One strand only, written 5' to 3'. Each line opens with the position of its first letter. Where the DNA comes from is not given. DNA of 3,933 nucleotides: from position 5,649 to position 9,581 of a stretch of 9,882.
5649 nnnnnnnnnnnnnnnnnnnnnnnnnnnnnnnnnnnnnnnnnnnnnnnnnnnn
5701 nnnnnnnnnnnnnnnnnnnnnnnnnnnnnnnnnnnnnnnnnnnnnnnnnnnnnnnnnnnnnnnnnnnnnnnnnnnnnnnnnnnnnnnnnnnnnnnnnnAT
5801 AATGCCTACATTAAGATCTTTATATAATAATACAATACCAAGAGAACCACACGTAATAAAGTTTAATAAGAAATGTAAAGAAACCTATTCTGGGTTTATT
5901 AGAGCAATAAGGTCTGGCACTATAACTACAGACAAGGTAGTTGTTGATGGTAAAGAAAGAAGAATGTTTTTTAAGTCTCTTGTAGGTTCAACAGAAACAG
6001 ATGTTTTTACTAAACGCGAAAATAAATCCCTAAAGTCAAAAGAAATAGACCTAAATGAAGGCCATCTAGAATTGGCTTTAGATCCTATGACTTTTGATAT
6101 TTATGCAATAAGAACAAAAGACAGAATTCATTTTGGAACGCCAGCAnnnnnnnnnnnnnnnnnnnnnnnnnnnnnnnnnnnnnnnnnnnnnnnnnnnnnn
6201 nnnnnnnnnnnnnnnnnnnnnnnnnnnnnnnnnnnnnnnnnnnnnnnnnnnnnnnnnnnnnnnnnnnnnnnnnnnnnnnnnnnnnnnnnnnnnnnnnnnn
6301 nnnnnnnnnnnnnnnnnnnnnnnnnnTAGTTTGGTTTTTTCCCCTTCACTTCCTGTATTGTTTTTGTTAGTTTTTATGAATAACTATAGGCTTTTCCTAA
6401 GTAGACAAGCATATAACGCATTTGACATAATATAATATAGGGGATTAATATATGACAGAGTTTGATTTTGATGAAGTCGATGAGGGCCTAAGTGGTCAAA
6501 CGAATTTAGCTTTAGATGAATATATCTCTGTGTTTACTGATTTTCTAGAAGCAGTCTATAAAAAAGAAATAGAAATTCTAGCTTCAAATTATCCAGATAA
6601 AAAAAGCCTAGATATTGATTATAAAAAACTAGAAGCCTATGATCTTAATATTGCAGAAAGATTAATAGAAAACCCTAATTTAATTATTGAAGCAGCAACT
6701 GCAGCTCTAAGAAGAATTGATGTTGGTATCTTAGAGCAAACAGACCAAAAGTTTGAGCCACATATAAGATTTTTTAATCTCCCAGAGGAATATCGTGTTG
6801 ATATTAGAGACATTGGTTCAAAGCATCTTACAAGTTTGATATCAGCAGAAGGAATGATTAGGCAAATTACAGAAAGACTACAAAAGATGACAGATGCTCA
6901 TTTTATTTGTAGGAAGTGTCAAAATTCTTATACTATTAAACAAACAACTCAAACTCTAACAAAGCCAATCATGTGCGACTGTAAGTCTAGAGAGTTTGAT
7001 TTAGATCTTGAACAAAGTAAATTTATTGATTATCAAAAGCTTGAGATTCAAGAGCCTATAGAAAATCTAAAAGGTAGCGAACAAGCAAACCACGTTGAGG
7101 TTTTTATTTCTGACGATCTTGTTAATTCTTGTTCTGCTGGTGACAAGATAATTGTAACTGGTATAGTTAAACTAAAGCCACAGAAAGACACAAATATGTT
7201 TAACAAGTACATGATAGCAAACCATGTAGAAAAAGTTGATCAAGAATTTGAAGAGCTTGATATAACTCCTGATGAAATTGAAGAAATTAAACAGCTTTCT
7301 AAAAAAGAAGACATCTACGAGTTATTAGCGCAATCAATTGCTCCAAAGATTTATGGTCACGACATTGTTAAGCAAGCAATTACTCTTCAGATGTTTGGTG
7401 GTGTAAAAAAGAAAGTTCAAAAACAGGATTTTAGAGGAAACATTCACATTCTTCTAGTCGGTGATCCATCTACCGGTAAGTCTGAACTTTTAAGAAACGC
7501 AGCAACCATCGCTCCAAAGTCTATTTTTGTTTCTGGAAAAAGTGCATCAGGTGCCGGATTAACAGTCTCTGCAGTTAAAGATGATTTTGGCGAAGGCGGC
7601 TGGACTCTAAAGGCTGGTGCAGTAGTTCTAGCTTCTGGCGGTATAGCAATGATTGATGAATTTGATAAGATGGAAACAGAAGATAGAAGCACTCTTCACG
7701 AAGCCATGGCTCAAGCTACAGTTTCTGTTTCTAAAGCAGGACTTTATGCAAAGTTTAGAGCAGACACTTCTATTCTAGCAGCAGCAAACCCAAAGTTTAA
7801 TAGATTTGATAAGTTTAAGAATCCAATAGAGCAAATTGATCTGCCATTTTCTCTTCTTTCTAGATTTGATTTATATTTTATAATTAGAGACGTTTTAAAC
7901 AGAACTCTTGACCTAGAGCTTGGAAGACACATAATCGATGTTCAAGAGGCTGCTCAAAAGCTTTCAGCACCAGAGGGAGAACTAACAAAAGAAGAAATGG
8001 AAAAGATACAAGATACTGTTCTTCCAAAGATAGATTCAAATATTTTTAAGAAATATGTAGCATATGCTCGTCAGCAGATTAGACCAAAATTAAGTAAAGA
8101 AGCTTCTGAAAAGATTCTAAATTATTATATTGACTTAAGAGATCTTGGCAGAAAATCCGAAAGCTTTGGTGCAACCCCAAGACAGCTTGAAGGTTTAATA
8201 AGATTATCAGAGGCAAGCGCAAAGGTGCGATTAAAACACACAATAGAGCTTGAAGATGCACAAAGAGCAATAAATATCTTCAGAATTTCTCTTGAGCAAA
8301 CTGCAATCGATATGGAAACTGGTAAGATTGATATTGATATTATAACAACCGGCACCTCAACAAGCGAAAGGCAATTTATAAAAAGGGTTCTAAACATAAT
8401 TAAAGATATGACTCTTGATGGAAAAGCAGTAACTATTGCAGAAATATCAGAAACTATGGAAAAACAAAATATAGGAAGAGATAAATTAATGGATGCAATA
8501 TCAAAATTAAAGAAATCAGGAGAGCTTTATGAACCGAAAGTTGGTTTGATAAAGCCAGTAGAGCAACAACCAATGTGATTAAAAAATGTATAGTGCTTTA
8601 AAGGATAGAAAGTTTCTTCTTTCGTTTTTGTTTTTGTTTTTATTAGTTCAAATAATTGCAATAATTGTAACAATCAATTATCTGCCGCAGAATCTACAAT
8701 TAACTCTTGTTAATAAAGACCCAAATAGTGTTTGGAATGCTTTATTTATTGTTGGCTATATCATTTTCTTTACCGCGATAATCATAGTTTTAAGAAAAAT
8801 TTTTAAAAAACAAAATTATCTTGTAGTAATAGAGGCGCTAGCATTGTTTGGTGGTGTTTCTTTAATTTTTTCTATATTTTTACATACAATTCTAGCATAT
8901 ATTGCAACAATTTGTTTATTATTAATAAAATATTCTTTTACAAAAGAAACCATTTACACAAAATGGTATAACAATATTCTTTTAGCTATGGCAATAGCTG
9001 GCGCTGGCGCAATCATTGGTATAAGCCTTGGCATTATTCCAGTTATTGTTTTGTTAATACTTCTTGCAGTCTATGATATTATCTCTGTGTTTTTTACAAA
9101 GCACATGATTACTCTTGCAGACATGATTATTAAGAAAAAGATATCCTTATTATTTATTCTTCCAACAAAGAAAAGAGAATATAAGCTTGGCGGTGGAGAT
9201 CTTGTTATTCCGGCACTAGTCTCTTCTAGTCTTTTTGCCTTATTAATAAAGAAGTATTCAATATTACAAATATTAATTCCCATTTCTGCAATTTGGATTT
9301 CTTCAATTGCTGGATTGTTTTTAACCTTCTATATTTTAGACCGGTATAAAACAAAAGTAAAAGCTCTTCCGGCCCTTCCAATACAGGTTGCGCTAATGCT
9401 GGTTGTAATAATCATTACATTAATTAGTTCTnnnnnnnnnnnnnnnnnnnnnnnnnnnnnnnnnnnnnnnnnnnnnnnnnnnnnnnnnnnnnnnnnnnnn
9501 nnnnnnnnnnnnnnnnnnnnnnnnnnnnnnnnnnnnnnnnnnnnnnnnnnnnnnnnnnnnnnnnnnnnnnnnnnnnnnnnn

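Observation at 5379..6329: Unrecognisable 316-aa basic protein between RPA and MCM: candidate new replication factor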

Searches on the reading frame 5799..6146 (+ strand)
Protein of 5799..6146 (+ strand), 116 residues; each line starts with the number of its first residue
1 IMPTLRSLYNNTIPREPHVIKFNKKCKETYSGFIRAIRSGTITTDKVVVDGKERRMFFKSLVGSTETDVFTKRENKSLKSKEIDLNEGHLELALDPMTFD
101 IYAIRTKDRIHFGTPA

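Call 95: find_homologous_proteins(query=A4, max_evalue=0.001)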
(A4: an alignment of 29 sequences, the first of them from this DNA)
Query A4 (29 sequences) (116 aa, profile of the alignment): 2 proteins with E <= 0.001 among 4001 candidates.
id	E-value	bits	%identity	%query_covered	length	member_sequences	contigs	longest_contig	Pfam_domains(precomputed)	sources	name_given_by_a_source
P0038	3.6e-23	99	35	70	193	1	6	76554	-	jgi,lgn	-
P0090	2.4e-22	96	35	72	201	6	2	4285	-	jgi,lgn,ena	-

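Call 104: search_solved_structures(query=A4, max_evalue=10, show_alignments=4)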
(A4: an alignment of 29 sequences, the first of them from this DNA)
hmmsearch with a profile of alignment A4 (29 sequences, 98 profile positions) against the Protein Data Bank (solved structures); distinct sequences matched with E-value up to 10: 11.
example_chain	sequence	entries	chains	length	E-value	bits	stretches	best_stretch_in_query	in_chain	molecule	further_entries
2nm1_A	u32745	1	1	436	0.17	14.9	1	9-67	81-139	Botulinum neurotoxin type B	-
1z0h_A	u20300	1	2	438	0.17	14.9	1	9-67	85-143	Botulinum neurotoxin type B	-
5vid_D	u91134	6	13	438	0.17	14.9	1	9-67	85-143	Botulinum neurotoxin type B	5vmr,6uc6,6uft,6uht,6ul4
6qns_A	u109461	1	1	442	0.17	14.9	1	9-67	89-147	Botulinum neurotoxin type B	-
4kbb_A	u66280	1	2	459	0.19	14.7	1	9-67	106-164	Botulinum neurotoxin type B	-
6g5k_A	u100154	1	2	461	0.19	14.7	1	9-67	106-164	Botulinum neurotoxin type B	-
2ijx_A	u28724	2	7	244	0.34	13.9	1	30-68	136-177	DNA polymerase sliding clamp A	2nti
2hii_C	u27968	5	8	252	0.36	13.8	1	30-68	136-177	PCNA3 (SSO0405) | DNA polymerase sliding clamp 3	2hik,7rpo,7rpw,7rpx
2ix2_C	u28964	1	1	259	0.37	13.8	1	30-68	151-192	DNA POLYMERASE SLIDING CLAMP A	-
8q7z_Bf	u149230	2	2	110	0.58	13.2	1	24-53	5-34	60S ribosomal protein L35a | Ribosomal protein eL33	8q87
7oyc_f1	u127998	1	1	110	0.63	13.1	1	24-53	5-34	60S ribosomal protein L35a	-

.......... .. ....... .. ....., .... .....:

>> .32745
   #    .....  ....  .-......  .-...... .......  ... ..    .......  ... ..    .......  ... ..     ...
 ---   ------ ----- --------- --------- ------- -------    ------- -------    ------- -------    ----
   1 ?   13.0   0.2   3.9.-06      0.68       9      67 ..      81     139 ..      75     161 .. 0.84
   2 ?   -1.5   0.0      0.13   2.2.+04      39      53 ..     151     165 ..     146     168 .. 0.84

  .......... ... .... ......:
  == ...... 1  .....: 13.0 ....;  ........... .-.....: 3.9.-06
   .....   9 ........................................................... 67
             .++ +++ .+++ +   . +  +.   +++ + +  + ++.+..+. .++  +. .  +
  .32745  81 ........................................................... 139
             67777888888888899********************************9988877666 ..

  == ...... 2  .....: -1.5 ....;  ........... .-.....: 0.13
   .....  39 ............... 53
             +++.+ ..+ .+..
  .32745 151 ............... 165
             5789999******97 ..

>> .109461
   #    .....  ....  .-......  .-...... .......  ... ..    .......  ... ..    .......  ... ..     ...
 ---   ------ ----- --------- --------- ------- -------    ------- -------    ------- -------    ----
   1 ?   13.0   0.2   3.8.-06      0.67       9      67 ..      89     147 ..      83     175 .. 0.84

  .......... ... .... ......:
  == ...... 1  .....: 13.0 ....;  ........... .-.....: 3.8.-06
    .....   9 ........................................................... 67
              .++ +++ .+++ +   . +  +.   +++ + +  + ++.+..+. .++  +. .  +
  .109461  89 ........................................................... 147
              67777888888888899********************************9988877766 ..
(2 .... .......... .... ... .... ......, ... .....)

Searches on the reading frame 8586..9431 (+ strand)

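Call 3: search_protein_families(library=pfam, proteins=[window:8586-9431:+], max_evalue=1)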
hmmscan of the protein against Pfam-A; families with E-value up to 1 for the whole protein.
window:8586-9431:+ (282 aa): 2 families
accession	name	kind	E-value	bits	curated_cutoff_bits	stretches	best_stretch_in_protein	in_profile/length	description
PF06550.16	SPP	-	2.1e-23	83.7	23.9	1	17-196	3-182/283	Signal-peptide peptidase, presenilin aspartyl protease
PF01080.22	Presenilin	-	0.004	16.4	34.3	1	196-278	329-400/408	Presenilin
